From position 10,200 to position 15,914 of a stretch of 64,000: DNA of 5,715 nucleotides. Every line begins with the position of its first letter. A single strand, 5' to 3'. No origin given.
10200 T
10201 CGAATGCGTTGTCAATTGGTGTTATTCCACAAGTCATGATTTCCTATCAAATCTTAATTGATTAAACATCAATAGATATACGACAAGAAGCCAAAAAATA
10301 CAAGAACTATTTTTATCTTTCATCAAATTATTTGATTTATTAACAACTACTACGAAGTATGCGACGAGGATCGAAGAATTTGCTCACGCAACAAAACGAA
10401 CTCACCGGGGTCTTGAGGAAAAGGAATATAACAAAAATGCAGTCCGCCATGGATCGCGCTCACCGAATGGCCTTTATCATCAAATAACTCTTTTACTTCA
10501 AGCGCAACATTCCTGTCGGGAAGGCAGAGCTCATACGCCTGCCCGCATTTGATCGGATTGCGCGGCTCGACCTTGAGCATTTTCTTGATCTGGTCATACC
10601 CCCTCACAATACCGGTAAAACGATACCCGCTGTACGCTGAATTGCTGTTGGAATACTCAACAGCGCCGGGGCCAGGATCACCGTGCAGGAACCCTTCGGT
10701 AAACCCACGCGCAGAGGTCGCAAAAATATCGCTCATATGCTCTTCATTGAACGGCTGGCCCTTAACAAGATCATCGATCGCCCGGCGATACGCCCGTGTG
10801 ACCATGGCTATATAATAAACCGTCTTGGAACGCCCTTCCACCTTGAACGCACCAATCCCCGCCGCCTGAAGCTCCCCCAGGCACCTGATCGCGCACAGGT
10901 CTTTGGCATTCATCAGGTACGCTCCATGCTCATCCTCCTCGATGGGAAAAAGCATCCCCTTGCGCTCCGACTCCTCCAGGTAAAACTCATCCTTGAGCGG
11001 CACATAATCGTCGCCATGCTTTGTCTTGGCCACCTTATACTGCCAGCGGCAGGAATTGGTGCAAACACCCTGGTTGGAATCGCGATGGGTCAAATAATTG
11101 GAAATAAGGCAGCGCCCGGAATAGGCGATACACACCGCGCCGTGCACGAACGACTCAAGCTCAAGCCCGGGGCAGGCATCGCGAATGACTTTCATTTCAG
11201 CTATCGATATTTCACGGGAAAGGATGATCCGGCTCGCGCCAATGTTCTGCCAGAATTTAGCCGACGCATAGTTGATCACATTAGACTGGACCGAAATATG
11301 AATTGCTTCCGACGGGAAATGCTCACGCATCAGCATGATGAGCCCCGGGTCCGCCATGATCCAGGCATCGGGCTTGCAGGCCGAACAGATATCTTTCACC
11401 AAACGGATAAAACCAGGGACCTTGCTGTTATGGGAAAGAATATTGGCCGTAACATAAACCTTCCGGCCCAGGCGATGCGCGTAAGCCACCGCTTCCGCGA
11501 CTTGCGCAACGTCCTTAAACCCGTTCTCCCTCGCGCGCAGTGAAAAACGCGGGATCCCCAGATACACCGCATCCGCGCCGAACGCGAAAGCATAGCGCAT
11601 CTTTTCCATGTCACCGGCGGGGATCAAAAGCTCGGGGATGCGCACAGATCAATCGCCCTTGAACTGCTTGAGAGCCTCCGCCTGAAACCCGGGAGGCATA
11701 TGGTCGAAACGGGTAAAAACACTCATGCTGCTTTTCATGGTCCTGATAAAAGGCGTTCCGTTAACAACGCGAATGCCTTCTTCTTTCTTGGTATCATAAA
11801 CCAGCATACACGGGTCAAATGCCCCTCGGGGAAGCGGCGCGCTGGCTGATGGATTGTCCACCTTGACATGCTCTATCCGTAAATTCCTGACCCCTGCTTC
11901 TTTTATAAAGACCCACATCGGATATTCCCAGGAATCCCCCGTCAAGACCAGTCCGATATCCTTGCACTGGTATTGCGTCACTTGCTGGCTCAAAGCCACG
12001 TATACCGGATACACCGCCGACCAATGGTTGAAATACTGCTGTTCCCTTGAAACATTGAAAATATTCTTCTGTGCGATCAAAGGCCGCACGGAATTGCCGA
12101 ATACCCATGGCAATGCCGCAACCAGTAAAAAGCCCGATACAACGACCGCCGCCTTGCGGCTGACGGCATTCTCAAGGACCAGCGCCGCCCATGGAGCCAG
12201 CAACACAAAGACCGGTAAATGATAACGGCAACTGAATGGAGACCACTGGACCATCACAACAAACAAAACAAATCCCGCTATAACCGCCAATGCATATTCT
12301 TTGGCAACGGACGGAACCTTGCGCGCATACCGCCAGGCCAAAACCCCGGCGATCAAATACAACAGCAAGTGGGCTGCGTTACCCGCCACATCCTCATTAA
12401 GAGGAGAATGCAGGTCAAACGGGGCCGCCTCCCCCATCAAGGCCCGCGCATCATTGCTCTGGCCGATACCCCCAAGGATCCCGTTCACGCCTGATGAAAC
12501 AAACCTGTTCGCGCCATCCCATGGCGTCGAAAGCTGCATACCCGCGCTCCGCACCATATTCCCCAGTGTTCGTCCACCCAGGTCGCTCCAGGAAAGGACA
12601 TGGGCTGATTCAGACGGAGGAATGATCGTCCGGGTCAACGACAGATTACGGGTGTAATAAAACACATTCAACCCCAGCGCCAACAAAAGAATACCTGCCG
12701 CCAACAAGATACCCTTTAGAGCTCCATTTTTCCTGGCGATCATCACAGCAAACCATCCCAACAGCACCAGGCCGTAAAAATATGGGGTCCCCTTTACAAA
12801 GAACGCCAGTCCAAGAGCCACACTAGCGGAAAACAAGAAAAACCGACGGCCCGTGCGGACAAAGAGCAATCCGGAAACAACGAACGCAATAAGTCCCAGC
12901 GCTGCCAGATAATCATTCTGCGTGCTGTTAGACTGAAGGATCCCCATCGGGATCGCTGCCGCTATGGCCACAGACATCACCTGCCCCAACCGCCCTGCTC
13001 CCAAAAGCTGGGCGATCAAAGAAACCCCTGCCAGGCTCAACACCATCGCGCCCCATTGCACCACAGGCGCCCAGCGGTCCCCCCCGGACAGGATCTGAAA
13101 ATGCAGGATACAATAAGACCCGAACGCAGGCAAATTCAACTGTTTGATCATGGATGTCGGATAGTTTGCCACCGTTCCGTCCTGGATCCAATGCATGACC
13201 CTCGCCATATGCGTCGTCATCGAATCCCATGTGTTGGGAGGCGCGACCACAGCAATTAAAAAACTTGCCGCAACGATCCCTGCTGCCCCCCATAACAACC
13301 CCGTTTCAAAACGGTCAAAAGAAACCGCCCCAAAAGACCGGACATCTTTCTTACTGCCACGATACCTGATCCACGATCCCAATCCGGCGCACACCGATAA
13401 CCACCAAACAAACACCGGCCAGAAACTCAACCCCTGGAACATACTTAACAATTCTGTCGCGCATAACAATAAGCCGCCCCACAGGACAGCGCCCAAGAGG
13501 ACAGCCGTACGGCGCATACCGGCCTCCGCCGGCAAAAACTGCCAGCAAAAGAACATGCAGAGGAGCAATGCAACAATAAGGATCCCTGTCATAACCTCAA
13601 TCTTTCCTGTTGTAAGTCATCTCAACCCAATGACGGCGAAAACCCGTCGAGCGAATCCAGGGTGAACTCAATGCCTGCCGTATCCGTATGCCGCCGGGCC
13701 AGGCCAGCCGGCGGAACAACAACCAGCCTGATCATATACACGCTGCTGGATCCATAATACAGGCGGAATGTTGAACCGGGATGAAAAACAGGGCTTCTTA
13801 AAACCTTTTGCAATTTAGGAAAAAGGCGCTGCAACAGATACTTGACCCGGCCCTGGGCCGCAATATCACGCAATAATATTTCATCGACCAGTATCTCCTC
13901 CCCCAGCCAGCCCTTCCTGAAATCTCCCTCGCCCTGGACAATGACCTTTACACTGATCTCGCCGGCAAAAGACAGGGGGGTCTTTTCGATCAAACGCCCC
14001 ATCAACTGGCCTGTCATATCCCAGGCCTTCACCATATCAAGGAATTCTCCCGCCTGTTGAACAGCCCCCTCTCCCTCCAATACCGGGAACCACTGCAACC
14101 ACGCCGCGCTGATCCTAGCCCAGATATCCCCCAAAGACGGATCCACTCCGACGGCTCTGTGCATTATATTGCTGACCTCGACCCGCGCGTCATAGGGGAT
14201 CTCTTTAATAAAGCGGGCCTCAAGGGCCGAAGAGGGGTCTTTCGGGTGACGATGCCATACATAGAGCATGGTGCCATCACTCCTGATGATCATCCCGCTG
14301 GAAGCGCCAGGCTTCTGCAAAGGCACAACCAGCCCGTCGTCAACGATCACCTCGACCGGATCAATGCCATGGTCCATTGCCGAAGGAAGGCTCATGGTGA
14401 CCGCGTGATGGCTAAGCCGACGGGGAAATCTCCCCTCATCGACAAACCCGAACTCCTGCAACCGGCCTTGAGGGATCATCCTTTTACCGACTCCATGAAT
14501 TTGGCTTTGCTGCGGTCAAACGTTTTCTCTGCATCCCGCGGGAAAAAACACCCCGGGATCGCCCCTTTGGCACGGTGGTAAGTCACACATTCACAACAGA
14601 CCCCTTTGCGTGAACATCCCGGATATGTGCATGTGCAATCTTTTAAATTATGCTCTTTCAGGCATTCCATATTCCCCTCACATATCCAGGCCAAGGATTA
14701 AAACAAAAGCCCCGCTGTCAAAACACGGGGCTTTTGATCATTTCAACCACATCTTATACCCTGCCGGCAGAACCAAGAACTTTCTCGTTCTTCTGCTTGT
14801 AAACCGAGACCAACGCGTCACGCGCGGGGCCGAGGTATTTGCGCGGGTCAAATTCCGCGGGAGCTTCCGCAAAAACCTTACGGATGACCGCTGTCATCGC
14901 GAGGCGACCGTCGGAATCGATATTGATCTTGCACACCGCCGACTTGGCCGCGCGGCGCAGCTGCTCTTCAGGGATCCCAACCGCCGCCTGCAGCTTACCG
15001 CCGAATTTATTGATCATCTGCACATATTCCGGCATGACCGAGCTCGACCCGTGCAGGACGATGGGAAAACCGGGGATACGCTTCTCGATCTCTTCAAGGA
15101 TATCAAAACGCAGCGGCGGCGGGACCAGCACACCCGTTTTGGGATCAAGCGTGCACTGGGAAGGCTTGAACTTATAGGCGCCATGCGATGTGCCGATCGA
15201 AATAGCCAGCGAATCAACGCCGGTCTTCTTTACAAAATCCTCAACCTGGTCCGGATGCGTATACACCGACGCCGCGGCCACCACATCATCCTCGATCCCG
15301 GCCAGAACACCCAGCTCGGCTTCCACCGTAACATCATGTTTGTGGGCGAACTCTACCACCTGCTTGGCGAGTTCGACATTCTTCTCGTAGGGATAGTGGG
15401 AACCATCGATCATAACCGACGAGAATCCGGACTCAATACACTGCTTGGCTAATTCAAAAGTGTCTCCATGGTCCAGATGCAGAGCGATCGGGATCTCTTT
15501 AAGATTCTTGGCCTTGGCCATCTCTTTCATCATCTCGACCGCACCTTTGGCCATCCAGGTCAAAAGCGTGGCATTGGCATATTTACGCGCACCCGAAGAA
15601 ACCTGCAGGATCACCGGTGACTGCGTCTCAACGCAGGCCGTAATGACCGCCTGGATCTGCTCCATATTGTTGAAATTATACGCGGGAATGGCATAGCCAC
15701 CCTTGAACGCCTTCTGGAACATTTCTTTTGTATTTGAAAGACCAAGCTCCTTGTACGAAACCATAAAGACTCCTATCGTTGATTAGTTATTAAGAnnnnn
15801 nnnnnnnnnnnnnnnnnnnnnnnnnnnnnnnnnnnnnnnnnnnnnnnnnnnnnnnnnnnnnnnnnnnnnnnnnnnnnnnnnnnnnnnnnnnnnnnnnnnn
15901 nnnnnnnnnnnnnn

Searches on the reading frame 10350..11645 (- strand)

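Call 7: search_protein_families(library=pfam, max_evalue=0.1, proteins=[window:10350-11645:-])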
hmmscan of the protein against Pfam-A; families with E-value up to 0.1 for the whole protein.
window:10350-11645:- (431 aa): 2 families
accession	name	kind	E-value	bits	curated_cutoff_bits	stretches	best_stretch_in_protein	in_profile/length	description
PF01136.24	Peptidase_U32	-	5.1e-80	268.5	22.4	1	88-324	12-231/233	Peptidase family U32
PF16325.11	Peptidase_U32_C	-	4.9e-12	46.3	28.2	1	341-420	3-83/83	Peptidase family U32 C-terminal domain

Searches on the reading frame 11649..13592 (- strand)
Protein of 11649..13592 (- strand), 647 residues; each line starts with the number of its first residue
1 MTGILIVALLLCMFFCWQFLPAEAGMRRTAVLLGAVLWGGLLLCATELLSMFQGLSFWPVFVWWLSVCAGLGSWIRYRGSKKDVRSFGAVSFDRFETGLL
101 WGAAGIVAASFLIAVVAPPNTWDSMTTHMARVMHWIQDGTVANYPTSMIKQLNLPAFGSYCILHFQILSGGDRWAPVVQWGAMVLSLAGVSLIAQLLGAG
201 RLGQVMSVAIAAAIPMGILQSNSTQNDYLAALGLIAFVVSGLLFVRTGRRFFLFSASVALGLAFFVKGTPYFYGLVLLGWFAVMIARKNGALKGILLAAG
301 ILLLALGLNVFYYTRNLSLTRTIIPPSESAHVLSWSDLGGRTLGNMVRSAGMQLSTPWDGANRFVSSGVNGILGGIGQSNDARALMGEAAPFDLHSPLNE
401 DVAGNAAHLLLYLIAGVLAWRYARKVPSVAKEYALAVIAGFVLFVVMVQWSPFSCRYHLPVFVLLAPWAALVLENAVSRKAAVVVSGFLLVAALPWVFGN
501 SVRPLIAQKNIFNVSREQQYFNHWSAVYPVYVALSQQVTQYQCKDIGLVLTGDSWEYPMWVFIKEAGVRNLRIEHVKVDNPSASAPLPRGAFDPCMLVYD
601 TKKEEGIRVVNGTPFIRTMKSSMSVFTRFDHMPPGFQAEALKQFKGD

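Call 7: search_protein_families(library=pfam, max_evalue=0.1, proteins=[window:11649-13592:-])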
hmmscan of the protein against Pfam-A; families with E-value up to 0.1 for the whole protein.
window:11649-13592:- (647 aa): 1 family
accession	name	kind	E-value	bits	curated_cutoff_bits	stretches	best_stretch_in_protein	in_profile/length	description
PF19529.4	DUF6057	-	0.0027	17.1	29.8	1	402-535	71-199/569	Family of unknown function (DUF6057)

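Call 30: search_protein_families(library=pfam, max_evalue=1, proteins=[window:11649-13592:-])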
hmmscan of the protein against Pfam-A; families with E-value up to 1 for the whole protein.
window:11649-13592:- (647 aa): 2 families
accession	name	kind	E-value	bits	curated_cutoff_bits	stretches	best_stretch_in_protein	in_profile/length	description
PF19529.4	DUF6057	-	0.0027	17.1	29.8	1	402-535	71-199/569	Family of unknown function (DUF6057)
PF19629.4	DUF6133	-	0.44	11.1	27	0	481-513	29-62/65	Family of unknown function (DUF6133)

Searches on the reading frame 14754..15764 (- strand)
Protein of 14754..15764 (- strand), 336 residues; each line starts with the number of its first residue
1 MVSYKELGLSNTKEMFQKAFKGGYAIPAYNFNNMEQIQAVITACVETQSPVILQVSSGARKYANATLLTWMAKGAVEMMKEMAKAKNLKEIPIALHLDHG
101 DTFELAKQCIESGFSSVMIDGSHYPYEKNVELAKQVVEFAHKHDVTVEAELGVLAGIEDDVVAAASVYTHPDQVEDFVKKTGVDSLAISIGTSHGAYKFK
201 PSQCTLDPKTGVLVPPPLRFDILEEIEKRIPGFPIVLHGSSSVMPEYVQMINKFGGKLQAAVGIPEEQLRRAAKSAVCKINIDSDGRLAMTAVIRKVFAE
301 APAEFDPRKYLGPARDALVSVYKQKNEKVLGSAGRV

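Call 7: search_protein_families(library=pfam, max_evalue=0.1, proteins=[window:14754-15764:-])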
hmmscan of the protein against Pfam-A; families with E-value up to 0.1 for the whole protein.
window:14754-15764:- (336 aa): 1 family
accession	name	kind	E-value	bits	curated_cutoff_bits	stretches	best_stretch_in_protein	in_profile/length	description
PF01116.26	F_bP_aldolase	-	2.9e-98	329.2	25.5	1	11-335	2-277/277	Fructose-bisphosphate aldolase class-II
